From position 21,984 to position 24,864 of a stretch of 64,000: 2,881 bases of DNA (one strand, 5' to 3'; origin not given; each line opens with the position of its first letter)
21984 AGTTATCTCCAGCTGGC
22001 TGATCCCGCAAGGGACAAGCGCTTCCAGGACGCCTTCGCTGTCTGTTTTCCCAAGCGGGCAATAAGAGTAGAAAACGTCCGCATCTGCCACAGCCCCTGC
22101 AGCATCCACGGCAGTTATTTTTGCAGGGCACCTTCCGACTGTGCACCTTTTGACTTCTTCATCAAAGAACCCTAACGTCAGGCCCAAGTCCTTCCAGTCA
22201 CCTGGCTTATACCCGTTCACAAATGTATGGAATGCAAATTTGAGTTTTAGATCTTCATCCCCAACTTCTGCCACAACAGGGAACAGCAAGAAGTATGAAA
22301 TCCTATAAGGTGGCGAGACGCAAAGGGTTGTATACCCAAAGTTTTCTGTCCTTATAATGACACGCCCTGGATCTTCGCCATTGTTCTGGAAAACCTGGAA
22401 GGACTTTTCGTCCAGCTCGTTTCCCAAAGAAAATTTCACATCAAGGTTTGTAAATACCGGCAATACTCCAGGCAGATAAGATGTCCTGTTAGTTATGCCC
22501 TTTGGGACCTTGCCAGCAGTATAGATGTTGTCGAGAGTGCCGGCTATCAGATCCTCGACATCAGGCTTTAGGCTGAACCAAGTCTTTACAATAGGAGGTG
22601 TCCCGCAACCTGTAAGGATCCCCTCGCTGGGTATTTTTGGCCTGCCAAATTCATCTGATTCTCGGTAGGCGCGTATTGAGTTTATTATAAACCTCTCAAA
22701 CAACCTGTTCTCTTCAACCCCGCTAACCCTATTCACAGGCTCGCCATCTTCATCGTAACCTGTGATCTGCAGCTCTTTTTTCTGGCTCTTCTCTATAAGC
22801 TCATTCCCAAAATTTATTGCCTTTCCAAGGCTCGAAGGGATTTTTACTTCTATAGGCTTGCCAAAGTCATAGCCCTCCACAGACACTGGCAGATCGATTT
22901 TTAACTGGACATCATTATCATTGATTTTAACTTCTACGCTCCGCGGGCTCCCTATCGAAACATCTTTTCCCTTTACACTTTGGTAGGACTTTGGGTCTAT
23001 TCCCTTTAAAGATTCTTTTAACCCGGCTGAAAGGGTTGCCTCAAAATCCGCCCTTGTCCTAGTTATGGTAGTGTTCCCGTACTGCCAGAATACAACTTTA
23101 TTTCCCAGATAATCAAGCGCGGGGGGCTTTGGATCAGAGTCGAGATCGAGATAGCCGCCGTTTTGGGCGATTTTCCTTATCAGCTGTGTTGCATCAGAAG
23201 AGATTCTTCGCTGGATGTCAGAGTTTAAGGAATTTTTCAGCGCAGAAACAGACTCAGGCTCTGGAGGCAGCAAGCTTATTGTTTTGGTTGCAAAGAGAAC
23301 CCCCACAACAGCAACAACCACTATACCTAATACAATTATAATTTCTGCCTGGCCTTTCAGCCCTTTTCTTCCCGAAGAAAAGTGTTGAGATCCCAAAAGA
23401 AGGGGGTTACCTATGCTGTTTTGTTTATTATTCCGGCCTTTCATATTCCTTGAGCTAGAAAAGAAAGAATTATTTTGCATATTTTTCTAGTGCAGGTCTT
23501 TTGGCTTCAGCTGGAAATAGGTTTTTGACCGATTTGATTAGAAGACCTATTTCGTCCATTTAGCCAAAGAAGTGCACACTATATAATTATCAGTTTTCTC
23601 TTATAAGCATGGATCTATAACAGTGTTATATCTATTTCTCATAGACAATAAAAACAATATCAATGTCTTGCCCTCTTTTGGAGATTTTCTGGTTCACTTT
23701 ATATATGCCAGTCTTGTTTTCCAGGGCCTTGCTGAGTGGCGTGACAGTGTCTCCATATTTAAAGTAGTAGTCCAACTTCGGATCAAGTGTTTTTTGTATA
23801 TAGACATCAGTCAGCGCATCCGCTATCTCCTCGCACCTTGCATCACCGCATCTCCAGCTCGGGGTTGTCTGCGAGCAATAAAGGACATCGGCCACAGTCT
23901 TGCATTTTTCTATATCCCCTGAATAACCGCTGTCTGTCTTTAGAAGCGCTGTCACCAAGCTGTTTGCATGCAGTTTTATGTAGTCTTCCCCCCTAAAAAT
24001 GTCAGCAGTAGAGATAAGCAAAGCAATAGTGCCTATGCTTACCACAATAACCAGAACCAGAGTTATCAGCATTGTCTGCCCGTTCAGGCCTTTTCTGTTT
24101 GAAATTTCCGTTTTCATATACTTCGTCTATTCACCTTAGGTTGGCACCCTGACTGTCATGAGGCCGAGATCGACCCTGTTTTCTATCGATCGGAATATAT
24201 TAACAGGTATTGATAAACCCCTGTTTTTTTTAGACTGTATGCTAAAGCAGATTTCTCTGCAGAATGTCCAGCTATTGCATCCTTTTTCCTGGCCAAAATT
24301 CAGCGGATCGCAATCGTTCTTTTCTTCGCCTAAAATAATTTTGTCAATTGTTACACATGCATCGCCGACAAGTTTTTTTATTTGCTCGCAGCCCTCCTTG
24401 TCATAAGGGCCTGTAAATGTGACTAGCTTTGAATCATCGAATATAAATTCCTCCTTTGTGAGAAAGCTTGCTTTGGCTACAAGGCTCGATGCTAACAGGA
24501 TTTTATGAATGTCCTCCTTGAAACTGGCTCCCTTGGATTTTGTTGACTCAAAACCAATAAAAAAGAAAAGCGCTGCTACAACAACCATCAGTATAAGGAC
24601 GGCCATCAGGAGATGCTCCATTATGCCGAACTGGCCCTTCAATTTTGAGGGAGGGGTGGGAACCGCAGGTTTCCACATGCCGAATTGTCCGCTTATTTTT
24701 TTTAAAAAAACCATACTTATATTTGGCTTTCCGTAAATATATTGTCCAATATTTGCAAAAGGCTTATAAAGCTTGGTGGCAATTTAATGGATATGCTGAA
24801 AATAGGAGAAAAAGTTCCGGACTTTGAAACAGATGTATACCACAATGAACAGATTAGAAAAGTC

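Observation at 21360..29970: Atypical type IV pilus-like locus: giant 'pilins' (902 and 706 aa) plus small pilins and membrane-anchored accessory proteins, with no assembly ATPase or platform in the window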

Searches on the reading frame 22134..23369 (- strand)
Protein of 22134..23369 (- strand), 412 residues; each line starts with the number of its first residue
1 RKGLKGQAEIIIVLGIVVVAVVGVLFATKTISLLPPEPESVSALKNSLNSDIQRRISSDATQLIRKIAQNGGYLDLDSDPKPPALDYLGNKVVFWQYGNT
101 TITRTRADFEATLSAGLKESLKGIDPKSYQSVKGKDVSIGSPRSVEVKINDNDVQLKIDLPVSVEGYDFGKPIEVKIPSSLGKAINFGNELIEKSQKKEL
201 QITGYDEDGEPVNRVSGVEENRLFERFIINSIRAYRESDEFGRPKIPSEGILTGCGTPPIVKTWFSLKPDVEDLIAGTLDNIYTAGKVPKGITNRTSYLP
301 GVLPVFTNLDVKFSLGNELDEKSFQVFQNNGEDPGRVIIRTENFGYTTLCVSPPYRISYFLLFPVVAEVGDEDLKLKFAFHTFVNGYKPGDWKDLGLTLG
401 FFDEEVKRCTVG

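Call 81: predict_structure(alignment_id=A3)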
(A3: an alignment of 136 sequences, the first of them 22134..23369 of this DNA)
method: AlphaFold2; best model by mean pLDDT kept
length: 412 residues; sequences in the alignment: 136
mean_pLDDT: 93.0   pTM: 0.85
mean pLDDT of the five models: 93.0, 92.5, 92.3, 92.2, 91.6
residues with pLDDT >= 90: 342; 70-90: 58; 50-70: 11; < 50: 1
segments of 3 or more residues with pLDDT < 50: none
pLDDT, mean of each block of 10 residues (from residue 1): 70 95 82 87 96 97 98 94 96 96 97 98 95 95 98 98 96 98 98 88 88 84 95 96 95 94 96 98 97 95 96 98 89 85 95 95 98 97 96 85 76 62
secondary structure, 60 per line:
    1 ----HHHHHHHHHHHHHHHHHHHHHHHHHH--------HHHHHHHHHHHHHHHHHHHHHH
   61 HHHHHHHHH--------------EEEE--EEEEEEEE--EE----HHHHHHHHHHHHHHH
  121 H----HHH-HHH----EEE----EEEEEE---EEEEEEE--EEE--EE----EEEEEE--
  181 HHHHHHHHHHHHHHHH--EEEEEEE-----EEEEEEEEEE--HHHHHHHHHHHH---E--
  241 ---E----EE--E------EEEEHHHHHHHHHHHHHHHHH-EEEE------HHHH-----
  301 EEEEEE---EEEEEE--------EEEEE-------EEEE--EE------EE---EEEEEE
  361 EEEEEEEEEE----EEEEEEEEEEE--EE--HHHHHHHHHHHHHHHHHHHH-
elements in order: H5-30 H39-69 E84-87 E90-97 H106-121 E137-139 E144-149 E153-159 E162-164 E173-178 H181-196 E199-205 E211-220 H223-234 E260-263 H264-280 E282-285 H292-295 E301-306 E310-315 E324-328 E336-339 E355-370 E375-385 H392-411

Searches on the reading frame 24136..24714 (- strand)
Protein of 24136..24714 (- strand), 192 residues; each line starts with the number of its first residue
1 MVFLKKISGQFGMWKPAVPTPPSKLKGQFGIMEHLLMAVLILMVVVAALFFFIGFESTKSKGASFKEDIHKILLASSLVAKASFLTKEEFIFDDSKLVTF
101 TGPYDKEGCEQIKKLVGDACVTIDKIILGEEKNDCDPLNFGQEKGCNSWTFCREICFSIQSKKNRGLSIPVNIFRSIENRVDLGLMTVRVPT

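Call 6: search_protein_families(library=pfam, proteins=[window:24136-24714:-], max_evalue=0.1)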
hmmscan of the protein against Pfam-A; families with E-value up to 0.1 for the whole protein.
window:24136-24714:- (192 aa): 1 family
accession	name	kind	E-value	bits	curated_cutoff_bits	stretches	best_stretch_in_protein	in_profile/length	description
PF02048.21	Enterotoxin_ST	-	0.082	13.8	21.1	0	124-156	14-46/54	Heat-stable enterotoxin ST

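Call 20: search_protein_families(library=ncbifam, proteins=[window:24136-24714:-], max_evalue=1)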
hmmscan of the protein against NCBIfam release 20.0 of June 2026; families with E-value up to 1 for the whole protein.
window:24136-24714:- (192 aa): 1 family
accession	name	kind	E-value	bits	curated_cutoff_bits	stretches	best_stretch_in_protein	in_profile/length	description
NF047523.1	LIC_20245_fam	equivalog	0.041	13.6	190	1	37-110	5-72/222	LIC_20245 family lipoprotein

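Call 97: search_solved_structures(query=A5, max_evalue=10)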
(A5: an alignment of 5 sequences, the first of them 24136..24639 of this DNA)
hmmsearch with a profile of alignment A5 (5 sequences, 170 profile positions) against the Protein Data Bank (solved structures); distinct sequences matched with E-value up to 10: 6.
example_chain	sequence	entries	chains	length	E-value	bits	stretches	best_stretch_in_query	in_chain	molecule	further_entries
6ytv_A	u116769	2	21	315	0.23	14.7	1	3-70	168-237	Calcium homeostasis modulator protein 6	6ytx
1ct5_A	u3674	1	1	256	0.39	13.9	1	63-155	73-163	PROTEIN (YEAST HYPOTHETICAL PROTEIN, SELENOMET)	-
1b54_A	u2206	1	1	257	0.39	13.9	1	63-155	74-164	YEAST HYPOTHETICAL PROTEIN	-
8hju_X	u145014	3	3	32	0.49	13.6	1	14-39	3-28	SUBUNIT X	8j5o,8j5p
8iug_X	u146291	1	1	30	0.98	12.6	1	14-37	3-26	TMx polypeptide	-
8q84_O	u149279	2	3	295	1.4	12.1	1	44-98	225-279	DASH complex subunit SPC34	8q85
